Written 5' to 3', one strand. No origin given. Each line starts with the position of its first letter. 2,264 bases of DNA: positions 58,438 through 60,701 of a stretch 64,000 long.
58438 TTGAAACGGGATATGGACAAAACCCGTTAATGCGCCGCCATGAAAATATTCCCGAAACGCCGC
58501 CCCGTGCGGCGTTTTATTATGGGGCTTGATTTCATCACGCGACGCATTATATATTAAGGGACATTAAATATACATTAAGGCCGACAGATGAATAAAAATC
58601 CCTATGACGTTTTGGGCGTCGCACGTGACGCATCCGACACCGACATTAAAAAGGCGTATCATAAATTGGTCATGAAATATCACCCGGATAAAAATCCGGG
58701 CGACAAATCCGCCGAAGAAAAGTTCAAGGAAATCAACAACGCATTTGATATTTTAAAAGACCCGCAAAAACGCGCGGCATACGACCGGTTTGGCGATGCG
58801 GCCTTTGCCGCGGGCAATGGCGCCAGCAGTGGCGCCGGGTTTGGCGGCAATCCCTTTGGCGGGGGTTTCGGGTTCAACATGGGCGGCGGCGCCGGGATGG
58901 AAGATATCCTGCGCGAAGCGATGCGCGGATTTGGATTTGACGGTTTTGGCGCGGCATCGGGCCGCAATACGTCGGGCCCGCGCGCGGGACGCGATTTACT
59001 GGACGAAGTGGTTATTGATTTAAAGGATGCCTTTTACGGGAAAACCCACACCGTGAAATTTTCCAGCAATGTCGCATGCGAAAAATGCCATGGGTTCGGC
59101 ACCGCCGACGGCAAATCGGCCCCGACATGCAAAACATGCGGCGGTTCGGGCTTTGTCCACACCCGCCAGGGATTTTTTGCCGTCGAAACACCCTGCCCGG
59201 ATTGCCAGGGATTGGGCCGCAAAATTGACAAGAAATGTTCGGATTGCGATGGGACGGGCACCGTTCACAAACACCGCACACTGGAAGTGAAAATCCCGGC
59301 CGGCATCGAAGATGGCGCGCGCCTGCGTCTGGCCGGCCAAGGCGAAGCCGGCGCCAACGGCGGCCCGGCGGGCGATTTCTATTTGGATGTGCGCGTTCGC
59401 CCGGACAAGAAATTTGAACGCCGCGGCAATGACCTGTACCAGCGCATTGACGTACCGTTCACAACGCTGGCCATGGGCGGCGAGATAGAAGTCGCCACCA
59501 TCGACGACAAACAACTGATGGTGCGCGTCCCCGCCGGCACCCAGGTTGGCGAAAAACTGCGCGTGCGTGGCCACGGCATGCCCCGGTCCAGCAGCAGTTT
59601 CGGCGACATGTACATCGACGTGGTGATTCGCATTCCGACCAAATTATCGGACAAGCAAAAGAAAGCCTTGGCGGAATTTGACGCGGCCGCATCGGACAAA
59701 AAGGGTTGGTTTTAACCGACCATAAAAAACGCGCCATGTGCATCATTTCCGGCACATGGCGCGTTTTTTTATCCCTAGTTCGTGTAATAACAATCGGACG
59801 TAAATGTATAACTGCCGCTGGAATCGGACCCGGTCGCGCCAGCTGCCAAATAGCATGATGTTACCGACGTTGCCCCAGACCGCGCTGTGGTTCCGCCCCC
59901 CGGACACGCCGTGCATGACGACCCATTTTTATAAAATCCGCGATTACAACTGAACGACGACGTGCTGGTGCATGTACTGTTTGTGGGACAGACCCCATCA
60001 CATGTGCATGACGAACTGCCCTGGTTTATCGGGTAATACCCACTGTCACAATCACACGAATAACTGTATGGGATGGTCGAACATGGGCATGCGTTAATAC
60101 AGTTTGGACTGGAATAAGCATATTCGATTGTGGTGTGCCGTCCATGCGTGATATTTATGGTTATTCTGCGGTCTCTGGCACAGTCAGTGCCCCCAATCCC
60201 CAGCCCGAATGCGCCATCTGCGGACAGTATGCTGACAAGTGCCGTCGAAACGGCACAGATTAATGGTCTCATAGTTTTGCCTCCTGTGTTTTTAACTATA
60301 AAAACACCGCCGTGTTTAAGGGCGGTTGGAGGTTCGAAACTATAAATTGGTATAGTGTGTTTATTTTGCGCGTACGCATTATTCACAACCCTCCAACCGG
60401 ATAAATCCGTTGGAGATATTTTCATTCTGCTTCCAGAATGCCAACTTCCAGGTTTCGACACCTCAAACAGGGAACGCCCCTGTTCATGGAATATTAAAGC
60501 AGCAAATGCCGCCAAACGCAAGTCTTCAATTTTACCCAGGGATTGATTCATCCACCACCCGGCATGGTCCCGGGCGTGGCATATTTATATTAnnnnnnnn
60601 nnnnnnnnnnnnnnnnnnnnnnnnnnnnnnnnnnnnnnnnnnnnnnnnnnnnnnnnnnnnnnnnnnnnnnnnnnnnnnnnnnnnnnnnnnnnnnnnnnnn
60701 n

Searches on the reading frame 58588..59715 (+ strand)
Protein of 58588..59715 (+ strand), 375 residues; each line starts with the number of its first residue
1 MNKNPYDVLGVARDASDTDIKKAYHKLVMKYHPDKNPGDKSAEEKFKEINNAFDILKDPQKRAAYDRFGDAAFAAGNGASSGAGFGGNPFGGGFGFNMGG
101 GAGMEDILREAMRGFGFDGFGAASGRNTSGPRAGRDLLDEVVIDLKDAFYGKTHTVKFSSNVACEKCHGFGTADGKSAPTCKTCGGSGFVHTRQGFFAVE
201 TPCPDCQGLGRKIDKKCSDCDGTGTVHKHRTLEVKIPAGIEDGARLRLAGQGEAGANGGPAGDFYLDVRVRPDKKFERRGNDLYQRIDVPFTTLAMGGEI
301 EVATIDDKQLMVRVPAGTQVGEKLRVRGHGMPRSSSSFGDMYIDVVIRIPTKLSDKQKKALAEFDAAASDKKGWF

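Call 12: search_protein_families(library=pfam, proteins=[window:58588-59715:+], max_evalue=0.01)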
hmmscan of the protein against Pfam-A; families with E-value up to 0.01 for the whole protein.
window:58588-59715:+ (375 aa): 5 families
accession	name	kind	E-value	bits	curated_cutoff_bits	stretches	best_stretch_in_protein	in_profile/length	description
PF01556.23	DnaJ_C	-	3.1e-45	154.4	26.6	1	141-350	5-152/152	DnaJ C terminal domain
PF00226.36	DnaJ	-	9.9e-29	99.7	27.8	1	4-66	1-63/63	DnaJ domain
PF00684.25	DnaJ_CXXCXGXG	-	1.5e-13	51.2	32.7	1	164-224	1-65/65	DnaJ central domain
PF15777.11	Anti-TRAP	-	0.0013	19.1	32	0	162-195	11-47/59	Tryptophan RNA-binding attenuator protein inhibitory protein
PF11033.13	ComJ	-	0.0066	16.6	25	0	262-318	45-97/122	Competence protein J (ComJ)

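Call 16: find_encoding_contigs(protein=window:58588-59715:+, flank=10000, max_places=10)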
Protein window:58588-59715:+ (375 aa): 24 contigs read that carry it; 4 places shown.
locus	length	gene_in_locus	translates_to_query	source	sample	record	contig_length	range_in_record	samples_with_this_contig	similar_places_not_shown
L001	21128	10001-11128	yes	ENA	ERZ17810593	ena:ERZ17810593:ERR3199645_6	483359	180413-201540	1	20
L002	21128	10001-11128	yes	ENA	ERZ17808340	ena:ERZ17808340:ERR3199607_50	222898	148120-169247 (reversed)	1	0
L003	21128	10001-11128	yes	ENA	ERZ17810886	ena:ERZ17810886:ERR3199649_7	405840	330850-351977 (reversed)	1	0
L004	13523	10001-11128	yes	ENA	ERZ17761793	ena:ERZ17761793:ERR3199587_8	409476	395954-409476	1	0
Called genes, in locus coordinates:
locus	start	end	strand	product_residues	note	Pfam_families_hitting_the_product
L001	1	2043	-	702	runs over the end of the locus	PF05170:AsmA, PF05359:DUF748 (faint), PF13116:YhdP (weak), PF27051:TamB_N (faint)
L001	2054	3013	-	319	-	PF00849:PseudoU_synth_2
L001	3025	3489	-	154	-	-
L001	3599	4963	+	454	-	PF01541:GIY-YIG, PF27096:UvrC_M, PF02151:UVR, PF08459:UvrC_RNaseH_dom, PF14520:HHH_5, PF12826:HHH_2 (weak)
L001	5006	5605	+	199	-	PF01066:CDP-OH_P_transf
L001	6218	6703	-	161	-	-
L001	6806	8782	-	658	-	PF02518:HATPase_c, PF00204:DNA_gyraseB, PF01751:Toprim, PF00986:DNA_gyraseB_C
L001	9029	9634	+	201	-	-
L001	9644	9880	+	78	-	-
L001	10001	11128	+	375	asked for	PF00226:DnaJ, PF01556:DnaJ_C, PF00684:DnaJ_CXXCXGXG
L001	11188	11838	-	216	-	PF07699:Ephrin_rec_like (weak)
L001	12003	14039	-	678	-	PF07699:Ephrin_rec_like (faint)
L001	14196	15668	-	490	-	-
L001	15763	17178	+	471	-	-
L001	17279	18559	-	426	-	PF11638:DnaA_N (weak), PF00308:Bac_DnaA, PF00004:AAA (weak), PF08299:Bac_DnaA_C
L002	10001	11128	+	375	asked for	PF00226:DnaJ, PF01556:DnaJ_C, PF00684:DnaJ_CXXCXGXG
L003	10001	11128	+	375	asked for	PF00226:DnaJ, PF01556:DnaJ_C, PF00684:DnaJ_CXXCXGXG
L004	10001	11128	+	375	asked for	PF00226:DnaJ, PF01556:DnaJ_C, PF00684:DnaJ_CXXCXGXG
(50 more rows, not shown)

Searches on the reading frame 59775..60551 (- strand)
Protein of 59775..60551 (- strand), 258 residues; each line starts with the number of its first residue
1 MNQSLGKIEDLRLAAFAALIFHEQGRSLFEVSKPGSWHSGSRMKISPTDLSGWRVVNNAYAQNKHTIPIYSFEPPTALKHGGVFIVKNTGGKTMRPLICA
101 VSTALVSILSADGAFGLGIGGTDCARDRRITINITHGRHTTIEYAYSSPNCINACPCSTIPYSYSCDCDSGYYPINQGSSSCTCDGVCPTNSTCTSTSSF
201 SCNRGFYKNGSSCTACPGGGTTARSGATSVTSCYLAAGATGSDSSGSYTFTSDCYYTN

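Call 12: search_protein_families(library=pfam, proteins=[window:59775-60551:-], max_evalue=0.01)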
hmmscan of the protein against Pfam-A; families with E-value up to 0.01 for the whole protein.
window:59775-60551:- (258 aa): 1 family
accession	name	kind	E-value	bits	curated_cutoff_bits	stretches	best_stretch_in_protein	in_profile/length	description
PF07699.19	Ephrin_rec_like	-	1.1e-05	25.5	23.1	1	201-233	13-48/48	Tyrosine-protein kinase ephrin type A/B receptor-like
